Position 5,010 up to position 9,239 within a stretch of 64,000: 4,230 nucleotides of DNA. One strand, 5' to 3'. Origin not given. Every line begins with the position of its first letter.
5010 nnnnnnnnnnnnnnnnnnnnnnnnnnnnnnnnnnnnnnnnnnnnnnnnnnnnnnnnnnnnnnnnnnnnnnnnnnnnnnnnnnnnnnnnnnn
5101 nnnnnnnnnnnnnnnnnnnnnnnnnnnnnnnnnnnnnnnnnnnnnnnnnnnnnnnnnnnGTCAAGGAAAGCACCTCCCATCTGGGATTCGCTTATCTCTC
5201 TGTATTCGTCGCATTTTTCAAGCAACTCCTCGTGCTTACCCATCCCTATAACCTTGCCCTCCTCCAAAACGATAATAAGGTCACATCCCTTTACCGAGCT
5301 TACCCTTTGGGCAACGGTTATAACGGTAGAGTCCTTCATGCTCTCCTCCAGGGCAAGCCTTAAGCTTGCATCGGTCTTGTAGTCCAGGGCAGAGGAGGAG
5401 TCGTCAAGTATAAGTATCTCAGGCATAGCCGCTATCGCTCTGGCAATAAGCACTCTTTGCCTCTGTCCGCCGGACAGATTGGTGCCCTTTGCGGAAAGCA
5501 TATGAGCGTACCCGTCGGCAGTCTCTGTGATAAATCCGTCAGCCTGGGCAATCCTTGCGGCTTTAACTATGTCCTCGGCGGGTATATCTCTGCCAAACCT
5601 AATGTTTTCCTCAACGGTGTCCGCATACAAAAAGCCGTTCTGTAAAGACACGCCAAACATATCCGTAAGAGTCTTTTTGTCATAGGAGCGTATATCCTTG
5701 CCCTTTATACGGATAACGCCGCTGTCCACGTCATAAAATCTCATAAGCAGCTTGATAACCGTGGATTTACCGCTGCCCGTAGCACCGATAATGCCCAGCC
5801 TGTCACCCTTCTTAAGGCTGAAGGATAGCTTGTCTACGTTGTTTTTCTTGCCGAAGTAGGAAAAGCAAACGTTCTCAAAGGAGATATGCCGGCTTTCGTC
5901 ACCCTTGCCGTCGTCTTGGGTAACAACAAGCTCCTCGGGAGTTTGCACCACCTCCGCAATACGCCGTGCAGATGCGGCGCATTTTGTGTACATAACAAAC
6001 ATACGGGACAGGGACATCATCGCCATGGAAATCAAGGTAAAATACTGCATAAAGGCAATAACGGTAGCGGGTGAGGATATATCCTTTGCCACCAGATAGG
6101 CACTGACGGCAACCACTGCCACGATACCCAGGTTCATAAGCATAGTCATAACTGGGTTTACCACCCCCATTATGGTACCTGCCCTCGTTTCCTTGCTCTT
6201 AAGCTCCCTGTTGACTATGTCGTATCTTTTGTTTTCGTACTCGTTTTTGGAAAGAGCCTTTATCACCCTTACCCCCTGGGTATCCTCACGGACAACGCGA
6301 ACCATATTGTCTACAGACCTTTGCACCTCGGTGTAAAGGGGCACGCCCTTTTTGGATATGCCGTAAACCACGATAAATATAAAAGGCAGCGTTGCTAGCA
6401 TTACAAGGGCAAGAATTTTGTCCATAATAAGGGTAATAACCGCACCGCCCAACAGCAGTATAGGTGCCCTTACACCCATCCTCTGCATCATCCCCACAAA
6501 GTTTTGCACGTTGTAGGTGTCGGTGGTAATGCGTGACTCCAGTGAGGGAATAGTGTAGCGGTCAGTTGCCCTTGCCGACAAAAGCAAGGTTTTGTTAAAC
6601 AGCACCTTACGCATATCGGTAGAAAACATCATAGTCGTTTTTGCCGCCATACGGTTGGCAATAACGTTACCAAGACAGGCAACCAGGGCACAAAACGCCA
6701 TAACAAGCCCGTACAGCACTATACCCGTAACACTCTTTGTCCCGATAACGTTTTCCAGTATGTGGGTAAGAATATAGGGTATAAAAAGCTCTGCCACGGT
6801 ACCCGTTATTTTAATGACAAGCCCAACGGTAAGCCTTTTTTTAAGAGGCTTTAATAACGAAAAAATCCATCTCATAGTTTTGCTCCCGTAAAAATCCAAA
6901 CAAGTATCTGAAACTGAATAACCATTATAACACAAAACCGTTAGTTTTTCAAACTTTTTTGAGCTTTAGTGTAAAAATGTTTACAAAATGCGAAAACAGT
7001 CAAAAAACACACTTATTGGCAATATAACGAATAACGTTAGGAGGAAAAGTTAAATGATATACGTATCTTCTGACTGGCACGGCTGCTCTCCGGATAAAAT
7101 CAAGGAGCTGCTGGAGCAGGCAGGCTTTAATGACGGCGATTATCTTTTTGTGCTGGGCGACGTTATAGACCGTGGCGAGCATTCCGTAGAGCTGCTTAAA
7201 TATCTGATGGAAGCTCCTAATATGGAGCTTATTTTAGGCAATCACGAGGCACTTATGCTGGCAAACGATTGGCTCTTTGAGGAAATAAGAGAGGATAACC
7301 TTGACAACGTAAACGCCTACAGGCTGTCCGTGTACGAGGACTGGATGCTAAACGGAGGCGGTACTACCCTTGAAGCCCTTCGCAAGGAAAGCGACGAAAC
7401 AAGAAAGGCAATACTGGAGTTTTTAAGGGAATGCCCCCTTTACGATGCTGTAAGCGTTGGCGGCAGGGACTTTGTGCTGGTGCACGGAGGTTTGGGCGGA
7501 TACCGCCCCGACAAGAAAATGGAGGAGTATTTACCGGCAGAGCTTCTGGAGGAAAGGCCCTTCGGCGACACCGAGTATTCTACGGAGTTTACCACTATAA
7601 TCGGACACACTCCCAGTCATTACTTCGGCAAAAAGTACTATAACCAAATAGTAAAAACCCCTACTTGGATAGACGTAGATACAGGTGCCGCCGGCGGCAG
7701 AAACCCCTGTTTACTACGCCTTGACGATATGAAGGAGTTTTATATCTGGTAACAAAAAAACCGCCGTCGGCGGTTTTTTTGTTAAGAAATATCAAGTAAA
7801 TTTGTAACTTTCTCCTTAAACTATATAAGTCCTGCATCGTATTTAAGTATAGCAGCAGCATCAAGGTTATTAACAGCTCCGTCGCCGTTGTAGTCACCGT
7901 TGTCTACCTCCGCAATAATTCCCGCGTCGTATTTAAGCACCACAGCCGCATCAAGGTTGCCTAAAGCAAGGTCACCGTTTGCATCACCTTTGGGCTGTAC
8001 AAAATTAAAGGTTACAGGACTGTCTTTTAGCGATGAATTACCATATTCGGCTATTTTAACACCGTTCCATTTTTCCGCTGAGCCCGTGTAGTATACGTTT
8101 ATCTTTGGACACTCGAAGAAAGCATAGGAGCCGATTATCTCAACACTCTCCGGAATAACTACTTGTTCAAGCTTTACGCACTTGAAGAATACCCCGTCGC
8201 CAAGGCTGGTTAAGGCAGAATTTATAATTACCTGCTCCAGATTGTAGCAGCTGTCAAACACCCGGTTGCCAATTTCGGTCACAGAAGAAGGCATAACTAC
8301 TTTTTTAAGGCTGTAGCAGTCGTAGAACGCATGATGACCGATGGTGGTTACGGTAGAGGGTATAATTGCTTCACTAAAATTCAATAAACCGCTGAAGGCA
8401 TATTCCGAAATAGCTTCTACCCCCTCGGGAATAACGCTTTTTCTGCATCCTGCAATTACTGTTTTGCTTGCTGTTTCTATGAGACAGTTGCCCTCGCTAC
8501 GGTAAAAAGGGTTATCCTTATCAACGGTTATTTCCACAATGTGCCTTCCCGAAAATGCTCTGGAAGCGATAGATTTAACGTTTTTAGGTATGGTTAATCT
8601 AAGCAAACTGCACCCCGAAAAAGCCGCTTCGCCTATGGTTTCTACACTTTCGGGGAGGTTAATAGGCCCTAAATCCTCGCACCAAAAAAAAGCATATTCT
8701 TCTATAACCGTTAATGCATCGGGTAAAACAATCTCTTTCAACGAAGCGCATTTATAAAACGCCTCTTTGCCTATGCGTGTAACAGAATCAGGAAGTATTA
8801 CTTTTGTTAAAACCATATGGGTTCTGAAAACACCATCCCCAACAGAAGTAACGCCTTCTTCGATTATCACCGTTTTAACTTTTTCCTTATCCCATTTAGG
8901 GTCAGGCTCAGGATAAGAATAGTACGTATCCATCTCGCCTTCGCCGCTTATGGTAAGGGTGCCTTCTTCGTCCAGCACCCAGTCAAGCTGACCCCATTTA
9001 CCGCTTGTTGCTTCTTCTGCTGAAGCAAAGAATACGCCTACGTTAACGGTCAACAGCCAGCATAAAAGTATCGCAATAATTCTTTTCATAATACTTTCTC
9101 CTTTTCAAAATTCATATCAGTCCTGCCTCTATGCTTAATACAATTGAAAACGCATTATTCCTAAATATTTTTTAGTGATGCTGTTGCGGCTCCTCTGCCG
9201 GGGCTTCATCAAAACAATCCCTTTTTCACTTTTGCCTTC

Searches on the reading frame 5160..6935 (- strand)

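Call 41: search_protein_families(library=pfam, proteins=[window:5160-6935:-], max_evalue=0.00001)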
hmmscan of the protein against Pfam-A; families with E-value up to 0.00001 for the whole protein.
window:5160-6935:- (592 aa): 2 families
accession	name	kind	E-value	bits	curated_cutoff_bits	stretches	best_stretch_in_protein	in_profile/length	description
PF00664.28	ABC_membrane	-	7.9e-41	141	28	1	36-306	2-274/274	ABC transporter transmembrane region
PF00005.33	ABC_tran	-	3.2e-26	93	25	1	368-513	2-135/137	ABC transporter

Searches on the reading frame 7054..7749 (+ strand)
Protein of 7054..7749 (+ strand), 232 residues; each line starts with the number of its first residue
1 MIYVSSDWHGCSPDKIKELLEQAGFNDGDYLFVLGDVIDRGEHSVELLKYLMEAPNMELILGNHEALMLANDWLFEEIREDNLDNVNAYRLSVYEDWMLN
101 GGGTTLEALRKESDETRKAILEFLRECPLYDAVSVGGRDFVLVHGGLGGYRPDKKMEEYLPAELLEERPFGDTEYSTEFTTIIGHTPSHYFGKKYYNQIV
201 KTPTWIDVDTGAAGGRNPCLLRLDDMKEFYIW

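Call 41: search_protein_families(library=pfam, proteins=[window:7054-7749:+], max_evalue=0.00001)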
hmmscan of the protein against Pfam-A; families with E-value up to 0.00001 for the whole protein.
window:7054-7749:+ (232 aa): 1 family
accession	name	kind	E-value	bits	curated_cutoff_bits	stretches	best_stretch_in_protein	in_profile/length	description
PF00149.33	Metallophos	-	2.4e-14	54.6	21.5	1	2-198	3-173/191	Calcineurin-like phosphoesterase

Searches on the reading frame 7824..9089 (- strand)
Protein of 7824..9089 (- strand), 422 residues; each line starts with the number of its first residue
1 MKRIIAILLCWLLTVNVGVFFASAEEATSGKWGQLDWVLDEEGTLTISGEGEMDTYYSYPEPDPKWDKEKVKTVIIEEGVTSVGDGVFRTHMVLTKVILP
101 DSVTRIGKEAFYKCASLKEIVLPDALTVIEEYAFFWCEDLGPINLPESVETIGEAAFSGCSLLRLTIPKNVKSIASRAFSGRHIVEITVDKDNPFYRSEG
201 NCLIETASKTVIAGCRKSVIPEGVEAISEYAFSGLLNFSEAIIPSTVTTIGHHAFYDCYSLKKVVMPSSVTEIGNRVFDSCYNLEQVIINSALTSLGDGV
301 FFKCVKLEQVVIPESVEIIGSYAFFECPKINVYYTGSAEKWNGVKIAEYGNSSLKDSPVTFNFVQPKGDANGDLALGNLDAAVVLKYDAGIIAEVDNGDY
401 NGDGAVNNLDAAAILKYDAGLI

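Call 41: search_protein_families(library=pfam, proteins=[window:7824-9089:-], max_evalue=0.00001)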
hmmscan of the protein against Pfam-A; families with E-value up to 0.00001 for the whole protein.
window:7824-9089:- (422 aa): 1 family
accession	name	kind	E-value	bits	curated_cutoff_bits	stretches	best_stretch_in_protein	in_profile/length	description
PF13306.12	LRR_5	-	1.1e-63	213.3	27.7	2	217-330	15-126/127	BspA type Leucine rich repeat region (6 copies)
